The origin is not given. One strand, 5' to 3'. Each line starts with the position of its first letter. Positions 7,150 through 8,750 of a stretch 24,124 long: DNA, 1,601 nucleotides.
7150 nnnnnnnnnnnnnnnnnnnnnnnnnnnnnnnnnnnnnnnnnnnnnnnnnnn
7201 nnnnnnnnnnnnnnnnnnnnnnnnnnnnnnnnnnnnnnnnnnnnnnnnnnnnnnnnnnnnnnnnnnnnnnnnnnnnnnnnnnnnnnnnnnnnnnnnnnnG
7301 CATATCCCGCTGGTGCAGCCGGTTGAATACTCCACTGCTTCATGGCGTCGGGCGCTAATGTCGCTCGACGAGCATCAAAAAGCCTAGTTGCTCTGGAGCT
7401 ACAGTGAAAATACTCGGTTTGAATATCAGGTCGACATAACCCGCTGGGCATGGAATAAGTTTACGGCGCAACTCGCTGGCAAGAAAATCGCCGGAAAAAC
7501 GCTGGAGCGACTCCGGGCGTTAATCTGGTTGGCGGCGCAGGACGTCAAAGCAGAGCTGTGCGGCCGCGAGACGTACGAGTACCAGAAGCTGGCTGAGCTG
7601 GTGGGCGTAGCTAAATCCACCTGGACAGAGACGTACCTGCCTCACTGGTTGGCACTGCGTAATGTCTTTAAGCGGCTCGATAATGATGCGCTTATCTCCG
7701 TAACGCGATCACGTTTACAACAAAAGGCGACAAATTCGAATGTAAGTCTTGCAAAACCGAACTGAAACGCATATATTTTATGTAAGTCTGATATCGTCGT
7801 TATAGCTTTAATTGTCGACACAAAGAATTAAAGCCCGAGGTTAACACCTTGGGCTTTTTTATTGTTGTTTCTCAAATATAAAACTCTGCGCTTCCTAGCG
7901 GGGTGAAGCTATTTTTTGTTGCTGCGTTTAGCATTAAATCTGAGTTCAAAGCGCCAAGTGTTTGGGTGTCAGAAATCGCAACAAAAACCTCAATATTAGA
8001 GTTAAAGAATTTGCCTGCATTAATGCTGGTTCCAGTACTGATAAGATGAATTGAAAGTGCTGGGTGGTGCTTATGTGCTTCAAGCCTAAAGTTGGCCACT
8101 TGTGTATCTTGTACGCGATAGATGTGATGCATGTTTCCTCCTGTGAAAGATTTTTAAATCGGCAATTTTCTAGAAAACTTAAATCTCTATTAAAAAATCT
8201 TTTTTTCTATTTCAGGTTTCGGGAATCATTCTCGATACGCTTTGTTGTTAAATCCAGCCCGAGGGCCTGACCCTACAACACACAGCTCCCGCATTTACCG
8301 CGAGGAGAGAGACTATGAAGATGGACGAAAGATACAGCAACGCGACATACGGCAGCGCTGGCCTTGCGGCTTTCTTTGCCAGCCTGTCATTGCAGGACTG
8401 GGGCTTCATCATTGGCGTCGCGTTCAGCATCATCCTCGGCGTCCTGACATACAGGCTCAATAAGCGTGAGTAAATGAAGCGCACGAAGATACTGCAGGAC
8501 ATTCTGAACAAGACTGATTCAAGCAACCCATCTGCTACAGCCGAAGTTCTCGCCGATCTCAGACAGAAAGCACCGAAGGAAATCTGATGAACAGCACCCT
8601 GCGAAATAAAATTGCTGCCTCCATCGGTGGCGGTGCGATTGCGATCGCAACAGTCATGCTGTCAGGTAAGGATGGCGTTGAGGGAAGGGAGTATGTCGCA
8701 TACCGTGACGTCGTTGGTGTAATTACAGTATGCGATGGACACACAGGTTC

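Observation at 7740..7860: pR'/tR'-like unit: strong promoter, flanking direct repeats and a terminator about 50 nt downstream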

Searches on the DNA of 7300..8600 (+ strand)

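Call 4: search_dna_similar(query=window:7300-8600:+, collection=phages, mode=near, max_rows=25)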
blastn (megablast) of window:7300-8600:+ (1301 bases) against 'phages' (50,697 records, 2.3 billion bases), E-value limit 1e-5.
Records with a match: 9; places in all: 9; records where one place covers at least 80% of the query: 0.
Best place of each record, by identity: 90-95% 1; 80-90% 6; 60-80% 2.
By first word of the organism name: Klebsiella 6; Salmonella 3.
By host as written in the record: Klebsiella pneumoniae 2; Salmonella enterica subsp. enterica serovar Brandenburg 2; Klebsiella pneumoniae ST11-VIM1 2; Klebsiella oxytoca BBCO_XO_1 1; Klebsiella pneumoniae ST512-KPC3 1; Salmonella enterica subsp. enterica serovar Rissen 1.
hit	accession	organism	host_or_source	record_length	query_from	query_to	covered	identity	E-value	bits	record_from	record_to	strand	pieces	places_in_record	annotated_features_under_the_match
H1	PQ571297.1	Klebsiella phage KO-TP1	Klebsiella oxytoca BBCO_XO_1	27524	19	560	42%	75.4%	4e-63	248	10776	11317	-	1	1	anti-termination protein Q-like protein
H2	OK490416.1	Klebsiella phage Kp4864-1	Klebsiella pneumoniae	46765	44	566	40%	77.2%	4e-78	298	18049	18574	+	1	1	record has no annotation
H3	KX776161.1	Salmonella phage UPF_BP1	Salmonella enterica subsp. enterica ...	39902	903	1292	30%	89.5%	5e-137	494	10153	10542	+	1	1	SPUPF_00033: hypothetical protein | SPUPF_00034: lysozyme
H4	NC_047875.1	Salmonella phage UPF_BP1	Salmonella enterica subsp. enterica ...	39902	903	1292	30%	89.5%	5e-137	494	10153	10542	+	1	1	SPUPF_00033: holin | SPUPF_00034: endolysin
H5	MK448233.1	Klebsiella phage ST11-VIM1phi8.1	Klebsiella pneumoniae ST11-VIM1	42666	224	560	26%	83.6%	4e-83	315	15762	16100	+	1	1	antitermination protein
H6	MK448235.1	Klebsiella phage ST512-KPC3phi13.1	Klebsiella pneumoniae ST512-KPC3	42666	224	560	26%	83.6%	4e-83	315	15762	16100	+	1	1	antitermination protein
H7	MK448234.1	Klebsiella phage ST11-VIM1phi8.2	Klebsiella pneumoniae ST11-VIM1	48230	224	560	26%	83.5%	2e-82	313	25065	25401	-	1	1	antiterminator-like protein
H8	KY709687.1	Salmonella phage 29485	Salmonella enterica subsp. enterica ...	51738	1016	1301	22%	88.1%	7e-91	340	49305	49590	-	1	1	hypothetical protein | lysozyme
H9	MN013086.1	Klebsiella phage vB_Kpn_Chronis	Klebsiella pneumoniae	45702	522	564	3%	93.0%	6e-7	62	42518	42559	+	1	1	none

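Call 7: search_rna_families(source=window, start=7600, end=8000, threshold=evalue, max_evalue=1, show_alignments=3)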
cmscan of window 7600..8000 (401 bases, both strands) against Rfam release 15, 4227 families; matches with E-value up to 1: 8.
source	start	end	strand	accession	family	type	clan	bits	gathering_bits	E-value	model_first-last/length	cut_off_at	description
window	7781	7857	+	RF01393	isrJ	Gene; sRNA;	-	55.5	37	1.2e-09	1-75/75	no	isrJ Hfq binding RNA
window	7758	7869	+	RF00121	MicC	Gene; sRNA;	-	23.9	90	0.22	1-123/123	no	MicC RNA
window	7834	7866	+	RF01687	Acido-Lenti-1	Gene; sRNA;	-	20.9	37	0.014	1-46/46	no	Acido-Lenti-1 RNA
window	7789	7859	+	RF00512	Leu_leader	Cis-reg; leader;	-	20.6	50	0.061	1-148/148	no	Leucine operon leader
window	7812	7862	+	RF02399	NsiR1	Gene; sRNA;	-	19.5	39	0.16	1-60/60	no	Nitrogen stress-induced RNA 1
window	7791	7863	+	RF00506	Thr_leader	Cis-reg; leader;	-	19.2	55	0.31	1-118/118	no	Threonine operon leader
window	7813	7862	+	RF02278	Betaproteobacteria_toxic_sRNA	Gene; sRNA;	-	18.2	50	0.28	1-64/64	no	Betaproteobacteria toxic small RNA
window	7794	7862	+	RF02837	anti-hemB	Gene; sRNA;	-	16.9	49.5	0.16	1-81/81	no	Burkholderia RNA 7 (anti-hemB)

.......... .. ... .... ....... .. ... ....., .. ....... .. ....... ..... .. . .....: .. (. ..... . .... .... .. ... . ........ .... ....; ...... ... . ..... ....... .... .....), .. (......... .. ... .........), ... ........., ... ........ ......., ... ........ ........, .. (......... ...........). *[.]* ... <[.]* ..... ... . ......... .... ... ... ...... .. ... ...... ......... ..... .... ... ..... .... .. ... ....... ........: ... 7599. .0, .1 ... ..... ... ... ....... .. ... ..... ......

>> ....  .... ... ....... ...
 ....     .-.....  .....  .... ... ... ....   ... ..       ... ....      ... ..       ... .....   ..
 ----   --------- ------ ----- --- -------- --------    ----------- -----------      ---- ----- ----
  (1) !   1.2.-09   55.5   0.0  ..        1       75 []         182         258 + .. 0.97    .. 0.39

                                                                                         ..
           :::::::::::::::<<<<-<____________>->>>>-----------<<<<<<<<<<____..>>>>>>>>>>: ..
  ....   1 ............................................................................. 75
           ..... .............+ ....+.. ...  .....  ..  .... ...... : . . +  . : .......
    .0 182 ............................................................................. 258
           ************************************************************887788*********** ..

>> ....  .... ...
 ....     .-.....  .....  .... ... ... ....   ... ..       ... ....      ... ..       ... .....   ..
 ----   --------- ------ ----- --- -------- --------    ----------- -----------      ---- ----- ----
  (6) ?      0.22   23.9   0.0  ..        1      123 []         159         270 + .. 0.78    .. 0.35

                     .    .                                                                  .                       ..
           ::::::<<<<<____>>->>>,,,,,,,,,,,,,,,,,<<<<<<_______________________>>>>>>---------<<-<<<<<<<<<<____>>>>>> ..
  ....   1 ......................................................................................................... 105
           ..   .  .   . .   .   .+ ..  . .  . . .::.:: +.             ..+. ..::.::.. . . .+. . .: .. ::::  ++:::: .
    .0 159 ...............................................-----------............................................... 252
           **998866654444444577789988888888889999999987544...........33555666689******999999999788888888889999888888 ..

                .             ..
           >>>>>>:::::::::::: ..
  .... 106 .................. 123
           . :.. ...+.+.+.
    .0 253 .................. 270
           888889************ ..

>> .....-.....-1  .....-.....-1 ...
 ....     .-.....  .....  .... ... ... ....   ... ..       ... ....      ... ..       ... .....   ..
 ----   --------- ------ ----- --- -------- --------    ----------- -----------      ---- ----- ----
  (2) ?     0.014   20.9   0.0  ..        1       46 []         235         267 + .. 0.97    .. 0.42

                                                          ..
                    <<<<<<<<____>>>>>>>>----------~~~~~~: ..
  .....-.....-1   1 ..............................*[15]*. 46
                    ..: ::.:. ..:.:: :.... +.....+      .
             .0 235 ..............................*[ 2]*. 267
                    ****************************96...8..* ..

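Call 12: search_dna_similar(query=window:7700-7900:+, collection=phages, mode=distant, max_rows=40, max_evalue=0.001)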
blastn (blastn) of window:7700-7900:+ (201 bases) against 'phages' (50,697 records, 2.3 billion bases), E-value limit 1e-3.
Records with a match: 44; places in all: 44; records where one place covers at least 80% of the query: 0.
Best place of each record, by identity: 90-95% 15; 80-90% 11; 60-80% 18.
By first word of the organism name: Klebsiella 20; Enterobacteria 8; Enterobacter 5; Stx2a-converting 5; Escherichia 3; Salmonella 2; Phage 1.
By host as written in the record: - 11; Klebsiella pneumoniae 8; Escherichia coli 4; Enterobacter cloacae 3; Klebsiella pneumoniae ST11-VIM1 2; Klebsiella pneumoniae 80528 2; Klebsiella pneumoniae ST512-KPC3 1; Klebsiella oxytoca BBCO_XO_1 1; and 12 more.
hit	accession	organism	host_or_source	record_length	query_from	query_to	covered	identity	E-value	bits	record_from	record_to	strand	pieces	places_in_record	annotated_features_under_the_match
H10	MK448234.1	Klebsiella phage ST11-VIM1phi8.2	Klebsiella pneumoniae ST11-VIM1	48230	1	160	80%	91.9%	2e-58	231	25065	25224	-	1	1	antiterminator-like protein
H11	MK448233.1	Klebsiella phage ST11-VIM1phi8.1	Klebsiella pneumoniae ST11-VIM1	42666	1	160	80%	90.7%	3e-56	223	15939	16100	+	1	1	antitermination protein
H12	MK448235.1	Klebsiella phage ST512-KPC3phi13.1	Klebsiella pneumoniae ST512-KPC3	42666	1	160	80%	90.7%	3e-56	223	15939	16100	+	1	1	antitermination protein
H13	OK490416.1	Klebsiella phage Kp4864-1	Klebsiella pneumoniae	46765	1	160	80%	90.7%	3e-56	223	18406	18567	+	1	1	record has no annotation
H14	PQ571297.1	Klebsiella phage KO-TP1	Klebsiella oxytoca BBCO_XO_1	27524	1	160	80%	89.4%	5e-53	213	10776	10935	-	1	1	anti-termination protein Q-like protein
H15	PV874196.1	Enterobacter phage BHUENT6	Enterobacter cloacae complex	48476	1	136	68%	84.1%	3e-30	137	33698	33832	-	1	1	record has no annotation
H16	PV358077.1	Enterobacter phage ENT1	Enterobacter hormaechei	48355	1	136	68%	84.1%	3e-30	137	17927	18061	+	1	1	record has no annotation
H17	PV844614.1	Enterobacter phage BHUENT3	Enterobacter cloacae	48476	1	136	68%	84.1%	3e-30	137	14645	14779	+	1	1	record has no annotation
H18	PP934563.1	Klebsiella phage RothC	Klebsiella pneumoniae 80528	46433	1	133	66%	73.9%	3e-11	74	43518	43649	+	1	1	antitermination protein Q | hypothetical protein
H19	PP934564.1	Klebsiella phage RothD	Klebsiella pneumoniae 80528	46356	1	133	66%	73.9%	3e-11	74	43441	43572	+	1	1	antitermination protein Q | hypothetical protein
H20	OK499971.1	Enterobacter phage vB_EclS_CobraSix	Enterobacter cloacae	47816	8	136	64%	76.2%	4e-16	90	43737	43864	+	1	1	hypothetical protein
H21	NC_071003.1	Enterobacter phage vB_EclS_CobraSix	Enterobacter cloacae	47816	8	136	64%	76.2%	4e-16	90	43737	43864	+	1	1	anti-termination protein Q-like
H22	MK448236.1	Klebsiella phage ST899-OXA48phi17.1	Klesiella pneumoniae ST899-OXA48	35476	1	163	49%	87.8%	4e-10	125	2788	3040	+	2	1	antiterminator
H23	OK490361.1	Salmonella phage ZC-S1_prp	Salmonella enterica subsp. enterica ...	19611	1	96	48%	88.5%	2e-26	124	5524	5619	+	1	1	antitermination protein Q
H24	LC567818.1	Stx2a-converting phage Stx2_14040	-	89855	1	95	47%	76.8%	3e-11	73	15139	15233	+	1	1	Enterobacteria phage PPompW_14040 | phage late gene regulator Q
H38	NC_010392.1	Phage Gifsy-1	Salmonella typhimurium LT2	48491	50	136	43%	81.6%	5e-15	86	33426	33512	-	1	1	none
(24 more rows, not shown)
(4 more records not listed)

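Call 14: get_annotated_region(hit=H38, flank=2500)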
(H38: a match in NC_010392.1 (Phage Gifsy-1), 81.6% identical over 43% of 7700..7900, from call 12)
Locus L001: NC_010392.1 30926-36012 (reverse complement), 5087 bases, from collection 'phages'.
description: Phage Gifsy-1, complete genome.
organism: Phage Gifsy-1 (NCBI taxid 129861)
taxonomy: Viruses
host: Salmonella typhimurium LT2; source: -; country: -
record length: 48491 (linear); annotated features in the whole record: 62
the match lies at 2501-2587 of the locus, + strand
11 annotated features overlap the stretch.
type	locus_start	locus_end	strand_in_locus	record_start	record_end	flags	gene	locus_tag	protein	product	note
CDS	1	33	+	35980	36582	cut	-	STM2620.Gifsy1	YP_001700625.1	conserved hypothetical bacteriophage protein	Sequence similarity to: NP_061575.1| Orf79 [Pseudomonas phage D3]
CDS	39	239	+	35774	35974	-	-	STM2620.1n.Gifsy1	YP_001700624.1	hypothetical protein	-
CDS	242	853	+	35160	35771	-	-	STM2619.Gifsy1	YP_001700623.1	NinG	Sequence similarity to: ABN47314.1| NinG [Salmonella phage SETP1] & NP_040639.1| NinG protein [Enterobacteria phage ...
CDS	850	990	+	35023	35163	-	-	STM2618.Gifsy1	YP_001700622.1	conserved hypothetical bacteriophage protein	Sequence similarity to: YLCG_BP82 Uncharacterized protein in rusA 3'region (ORF45) [Bacteriophage 82]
CDS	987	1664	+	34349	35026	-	-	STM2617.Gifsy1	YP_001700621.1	bacteriophage antiterminator protein Q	Sequence similarity to: REGQ_BP82 Antitermination protein Q [Bacteriophage 82] & NP_892088.1| antiterminator Q ...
CDS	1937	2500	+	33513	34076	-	-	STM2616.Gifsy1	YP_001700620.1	conserved hypothetical bacteriophage protein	Sequence similarity to: CAJ26403.1| hypothetical protein [Bacteriophage Lahn2] & NP_050534.1| similar to antirepressor ...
tRNA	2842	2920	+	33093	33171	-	-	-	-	tRNA-Arg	-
CDS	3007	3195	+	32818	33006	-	-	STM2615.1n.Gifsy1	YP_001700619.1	hypothetical protein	-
CDS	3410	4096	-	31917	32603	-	-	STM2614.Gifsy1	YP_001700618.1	virulence protein GogA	Sequence similarity to: AF254760_1 GogA [phage Gifsy-1]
CDS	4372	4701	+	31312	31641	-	-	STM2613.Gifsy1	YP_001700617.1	bacteriophage lysis protein; holin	Sequence similarity to: YP_001293404.1| Putative Holin [Pseudomonas phage F10] & YP_001285655.1| putative holin ...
CDS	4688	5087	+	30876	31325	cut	-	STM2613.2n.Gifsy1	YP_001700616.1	bacteriophage lysin protein; endolysin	Sequence similarity to: YP_516184.1| hypothetical protein SGPHI_0006 [Sodalis phage phiSG1] & LYS_BPB03 Lysozyme (Lysis ...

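Call 15: get_annotated_region(hit=H10, flank=2000)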
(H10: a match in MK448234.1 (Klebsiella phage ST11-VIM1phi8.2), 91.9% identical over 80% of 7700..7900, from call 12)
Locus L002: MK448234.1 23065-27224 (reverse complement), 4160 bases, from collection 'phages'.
description: Klebsiella phage ST11-VIM1phi8.2, complete genome.
organism: Klebsiella phage ST11-VIM1phi8.2 (NCBI taxid 2555911)
taxonomy: Viruses; Duplodnaviria; Heunggongvirae; Uroviricota; Caudoviricetes
host: Klebsiella pneumoniae ST11-VIM1; source: -; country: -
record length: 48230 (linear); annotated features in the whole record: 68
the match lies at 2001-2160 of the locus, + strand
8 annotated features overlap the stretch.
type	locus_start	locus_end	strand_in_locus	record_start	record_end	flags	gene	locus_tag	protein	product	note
CDS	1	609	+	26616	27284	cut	-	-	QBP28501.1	serine/threonine protein phosphatase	-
CDS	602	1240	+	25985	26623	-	-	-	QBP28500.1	protein NinG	-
CDS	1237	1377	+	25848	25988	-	-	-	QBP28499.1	YlcG family protein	-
CDS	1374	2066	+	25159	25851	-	-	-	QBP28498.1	antiterminator-like protein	-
CDS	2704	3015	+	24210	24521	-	-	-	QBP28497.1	holin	-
CDS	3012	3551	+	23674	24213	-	-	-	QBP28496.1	lysozyme family protein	-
CDS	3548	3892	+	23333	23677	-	-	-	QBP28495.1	hypothetical protein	-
CDS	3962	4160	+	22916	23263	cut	-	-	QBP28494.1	hypothetical protein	-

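Call 27: search_dna_similar(query=window:7640-7870:+, collection=ecoli_genomes, mode=distant, max_rows=30, rows=spread, max_evalue=0.001)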
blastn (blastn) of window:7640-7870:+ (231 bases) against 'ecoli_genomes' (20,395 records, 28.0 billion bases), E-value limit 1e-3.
Records with a match: 1591; places in all: 2302; records where one place covers at least 80% of the query: 59.
Genomes with a match: 1590 of 5426; with a place that covers at least 80% of the query: 59. Places per genome that has any: lowest 1, median 1, highest 5. On chromosomes: 2296 places; on plasmids: 6.
Best place of each record, by identity: 90-95% 71; 80-90% 78; 60-80% 1442.
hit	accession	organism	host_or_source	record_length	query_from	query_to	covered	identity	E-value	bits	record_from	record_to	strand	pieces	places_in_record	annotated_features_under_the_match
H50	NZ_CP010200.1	Escherichia coli strain M10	mouse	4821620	1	224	97%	90.2%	4e-80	306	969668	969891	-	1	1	bacteriophage antitermination protein Q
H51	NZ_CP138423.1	Escherichia coli strain 30EVA1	Homo sapiens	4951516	61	224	71%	90.3%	5e-54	219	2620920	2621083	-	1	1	bacteriophage antitermination protein Q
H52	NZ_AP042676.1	Escherichia coli strain OkiPb01712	bovine feces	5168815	1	155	67%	70.3%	5e-9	71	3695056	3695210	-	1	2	bacteriophage antitermination protein Q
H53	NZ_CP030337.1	Escherichia coli strain AR_451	missing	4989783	28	155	55%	72.7%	4e-10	74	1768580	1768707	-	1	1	bacteriophage antitermination protein Q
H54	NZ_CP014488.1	Escherichia coli strain G749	Homo sapiens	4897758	28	155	55%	72.7%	4e-10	74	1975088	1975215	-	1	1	bacteriophage antitermination protein Q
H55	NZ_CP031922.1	Escherichia coli O26:H11 strain FWSEC0001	Homo sapiens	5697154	28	155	55%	72.7%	4e-10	74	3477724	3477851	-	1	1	bacteriophage antitermination protein Q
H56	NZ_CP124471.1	Escherichia coli strain AVS0973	wastewater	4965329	28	155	55%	72.7%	4e-10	74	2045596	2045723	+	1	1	bacteriophage antitermination protein Q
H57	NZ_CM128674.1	Escherichia coli strain EC444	pharyngeal swab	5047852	28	155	55%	72.7%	4e-10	74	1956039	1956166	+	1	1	bacteriophage antitermination protein Q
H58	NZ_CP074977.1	Escherichia coli strain 12690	Homo sapiens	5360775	28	155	55%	72.7%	4e-10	74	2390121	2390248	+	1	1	bacteriophage antitermination protein Q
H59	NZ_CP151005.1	Escherichia coli strain 19KM1766N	Dog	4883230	28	155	55%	72.7%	4e-10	74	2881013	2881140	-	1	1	bacteriophage antitermination protein Q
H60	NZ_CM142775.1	Escherichia coli strain GPEC1366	chicken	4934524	28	155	55%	72.7%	4e-10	74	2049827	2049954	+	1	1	bacteriophage antitermination protein Q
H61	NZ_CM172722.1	Escherichia coli strain FCI17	Homo sapiens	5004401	28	155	55%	72.7%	4e-10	74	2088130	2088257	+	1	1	bacteriophage antitermination protein Q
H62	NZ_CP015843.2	Escherichia coli O157:H7 strain FRIK2455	Bos taurus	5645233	28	155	55%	71.9%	5e-9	70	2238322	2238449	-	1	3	bacteriophage antitermination protein Q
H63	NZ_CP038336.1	Escherichia coli O157:H7 strain LSU61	Deer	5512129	28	155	55%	71.9%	5e-9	70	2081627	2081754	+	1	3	bacteriophage antitermination protein Q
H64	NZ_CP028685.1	Escherichia coli strain 111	cattle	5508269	28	155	55%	71.9%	5e-9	70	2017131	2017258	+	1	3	bacteriophage antitermination protein Q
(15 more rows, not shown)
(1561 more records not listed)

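Call 30: get_annotated_region(hit=H62, flank=1500)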
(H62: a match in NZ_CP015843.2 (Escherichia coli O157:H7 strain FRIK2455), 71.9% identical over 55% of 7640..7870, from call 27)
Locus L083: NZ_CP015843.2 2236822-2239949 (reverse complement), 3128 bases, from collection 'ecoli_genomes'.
description: Escherichia coli O157:H7 strain FRIK2455 chromosome, complete genome
organism: Escherichia coli O157:H7 strain FRIK2455 (NCBI taxid 83334)
replicon: chromosome; assembly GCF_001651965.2
host: Bos taurus; source: fecal steer; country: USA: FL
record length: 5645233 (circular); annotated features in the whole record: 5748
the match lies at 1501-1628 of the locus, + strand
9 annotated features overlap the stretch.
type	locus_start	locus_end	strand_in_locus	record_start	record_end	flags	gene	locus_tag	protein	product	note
CDS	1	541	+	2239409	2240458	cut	-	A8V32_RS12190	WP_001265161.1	DUF968 domain-containing protein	-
CDS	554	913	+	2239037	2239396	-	-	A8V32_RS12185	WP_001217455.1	RusA family crossover junction endodeoxyribonuclease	-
CDS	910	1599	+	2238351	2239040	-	-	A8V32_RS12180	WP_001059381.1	bacteriophage antitermination protein Q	-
tRNA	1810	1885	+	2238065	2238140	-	-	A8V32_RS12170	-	tRNA-Ile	-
tRNA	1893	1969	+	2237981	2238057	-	-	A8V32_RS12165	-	tRNA-Arg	-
tRNA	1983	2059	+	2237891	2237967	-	-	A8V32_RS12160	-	tRNA-Arg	-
CDS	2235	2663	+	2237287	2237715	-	-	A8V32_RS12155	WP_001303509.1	tellurite resistance TerB family protein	-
CDS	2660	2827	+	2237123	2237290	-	-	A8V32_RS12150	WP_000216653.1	DUF3927 family protein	-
CDS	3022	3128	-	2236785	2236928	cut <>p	-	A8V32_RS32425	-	hypothetical protein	incomplete; partial in the middle of a contig; missing N-terminus and C-terminus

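Call 31: get_annotated_region(hit=H50, flank=2500)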
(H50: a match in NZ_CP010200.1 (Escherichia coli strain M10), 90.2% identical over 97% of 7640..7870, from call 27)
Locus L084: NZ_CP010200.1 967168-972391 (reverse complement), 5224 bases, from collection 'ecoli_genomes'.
description: Escherichia coli strain M10 chromosome, complete genome
organism: Escherichia coli strain M10 (NCBI taxid 562)
replicon: chromosome; assembly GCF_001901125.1
host: mouse; source: -; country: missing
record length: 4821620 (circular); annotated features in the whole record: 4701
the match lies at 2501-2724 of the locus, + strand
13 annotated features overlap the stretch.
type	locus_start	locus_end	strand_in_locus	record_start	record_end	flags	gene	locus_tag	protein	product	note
CDS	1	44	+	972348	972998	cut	-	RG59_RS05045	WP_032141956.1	hypothetical protein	-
CDS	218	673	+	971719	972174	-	-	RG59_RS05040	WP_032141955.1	YbcN family protein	-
CDS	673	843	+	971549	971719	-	-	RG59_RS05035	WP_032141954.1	NinE family protein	-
CDS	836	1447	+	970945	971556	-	-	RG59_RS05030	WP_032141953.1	recombination protein NinG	-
CDS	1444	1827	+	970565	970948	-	-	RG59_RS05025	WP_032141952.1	hypothetical protein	-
CDS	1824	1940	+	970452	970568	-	-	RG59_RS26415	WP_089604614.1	hypothetical protein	-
CDS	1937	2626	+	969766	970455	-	-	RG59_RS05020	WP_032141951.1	bacteriophage antitermination protein Q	-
CDS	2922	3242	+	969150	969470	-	-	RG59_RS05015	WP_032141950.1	hypothetical protein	-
CDS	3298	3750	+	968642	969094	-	-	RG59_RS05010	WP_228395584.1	lysozyme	-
CDS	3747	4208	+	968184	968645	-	-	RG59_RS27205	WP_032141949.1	lysis protein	-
CDS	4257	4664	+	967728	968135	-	-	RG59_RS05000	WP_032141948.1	hypothetical protein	-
CDS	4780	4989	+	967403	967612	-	-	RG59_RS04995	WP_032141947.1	hypothetical protein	-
CDS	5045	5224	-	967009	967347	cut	-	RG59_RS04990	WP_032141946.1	hypothetical protein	-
